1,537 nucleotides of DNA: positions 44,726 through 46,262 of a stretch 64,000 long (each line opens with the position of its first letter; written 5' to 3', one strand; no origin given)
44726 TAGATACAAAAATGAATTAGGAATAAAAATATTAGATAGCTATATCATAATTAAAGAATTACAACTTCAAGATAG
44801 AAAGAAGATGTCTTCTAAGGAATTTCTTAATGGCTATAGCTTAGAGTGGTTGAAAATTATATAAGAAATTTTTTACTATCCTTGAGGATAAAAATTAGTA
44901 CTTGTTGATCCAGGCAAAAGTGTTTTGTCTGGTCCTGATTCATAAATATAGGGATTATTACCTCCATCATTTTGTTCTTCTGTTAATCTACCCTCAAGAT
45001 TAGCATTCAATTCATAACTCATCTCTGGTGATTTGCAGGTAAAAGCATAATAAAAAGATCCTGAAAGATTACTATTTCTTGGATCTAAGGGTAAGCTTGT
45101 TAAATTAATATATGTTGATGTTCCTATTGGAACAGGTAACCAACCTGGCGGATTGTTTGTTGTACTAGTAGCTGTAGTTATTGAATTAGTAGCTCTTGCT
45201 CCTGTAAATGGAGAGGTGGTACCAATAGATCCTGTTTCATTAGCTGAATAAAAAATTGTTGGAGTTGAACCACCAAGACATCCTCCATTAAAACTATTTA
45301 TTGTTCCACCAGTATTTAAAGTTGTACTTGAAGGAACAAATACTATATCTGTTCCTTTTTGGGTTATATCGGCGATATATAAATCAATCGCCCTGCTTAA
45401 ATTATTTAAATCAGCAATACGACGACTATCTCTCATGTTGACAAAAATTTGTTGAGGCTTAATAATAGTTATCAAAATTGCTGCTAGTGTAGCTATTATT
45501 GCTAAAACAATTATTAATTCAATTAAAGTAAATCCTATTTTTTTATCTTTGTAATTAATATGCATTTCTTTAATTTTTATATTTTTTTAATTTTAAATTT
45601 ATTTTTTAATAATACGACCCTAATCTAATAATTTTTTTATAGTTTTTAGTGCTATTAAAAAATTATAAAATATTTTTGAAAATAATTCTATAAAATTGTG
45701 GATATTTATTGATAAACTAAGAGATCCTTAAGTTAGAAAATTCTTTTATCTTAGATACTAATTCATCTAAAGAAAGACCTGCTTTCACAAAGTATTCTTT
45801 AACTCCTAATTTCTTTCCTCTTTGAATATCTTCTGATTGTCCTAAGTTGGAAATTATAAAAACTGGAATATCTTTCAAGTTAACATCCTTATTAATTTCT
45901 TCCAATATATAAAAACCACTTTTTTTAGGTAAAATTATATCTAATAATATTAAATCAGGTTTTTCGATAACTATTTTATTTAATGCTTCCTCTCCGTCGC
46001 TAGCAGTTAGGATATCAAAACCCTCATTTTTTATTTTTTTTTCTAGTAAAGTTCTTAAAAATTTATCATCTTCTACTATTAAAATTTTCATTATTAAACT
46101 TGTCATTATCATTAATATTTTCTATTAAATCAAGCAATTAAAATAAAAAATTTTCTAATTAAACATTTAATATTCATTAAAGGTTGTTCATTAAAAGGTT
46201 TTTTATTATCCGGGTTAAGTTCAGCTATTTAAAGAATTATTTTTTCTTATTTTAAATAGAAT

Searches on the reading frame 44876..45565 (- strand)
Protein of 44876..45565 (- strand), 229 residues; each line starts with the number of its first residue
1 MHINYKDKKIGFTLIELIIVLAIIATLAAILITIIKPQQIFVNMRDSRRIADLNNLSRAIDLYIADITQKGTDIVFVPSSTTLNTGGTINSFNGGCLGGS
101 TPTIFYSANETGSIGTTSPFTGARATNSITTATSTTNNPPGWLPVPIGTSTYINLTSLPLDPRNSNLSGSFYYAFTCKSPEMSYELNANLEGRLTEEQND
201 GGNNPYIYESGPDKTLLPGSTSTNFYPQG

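Call 54: search_protein_families(library=pfam, proteins=[window:44876-45565:-], max_evalue=0.01)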
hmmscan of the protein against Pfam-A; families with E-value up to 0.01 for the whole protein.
window:44876-45565:- (229 aa): 1 family
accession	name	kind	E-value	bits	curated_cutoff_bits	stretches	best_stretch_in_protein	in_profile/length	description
PF07963.17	N_methyl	-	2.5e-07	30.4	21.2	1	9-31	4-26/27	Prokaryotic N-terminal methylation motif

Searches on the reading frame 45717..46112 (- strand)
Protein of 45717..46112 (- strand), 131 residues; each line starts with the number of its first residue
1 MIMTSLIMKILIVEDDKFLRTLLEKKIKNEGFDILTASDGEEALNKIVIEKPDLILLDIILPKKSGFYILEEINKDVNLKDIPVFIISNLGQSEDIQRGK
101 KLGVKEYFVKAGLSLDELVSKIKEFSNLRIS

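Call 54: search_protein_families(library=pfam, proteins=[window:45717-46112:-], max_evalue=0.01)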
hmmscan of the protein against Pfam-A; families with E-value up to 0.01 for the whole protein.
window:45717-46112:- (131 aa): 1 family
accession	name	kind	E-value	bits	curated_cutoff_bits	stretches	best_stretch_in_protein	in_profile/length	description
PF00072.30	Response_reg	-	2.7e-21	76.3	30.2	1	10-122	1-110/111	Response regulator receiver domain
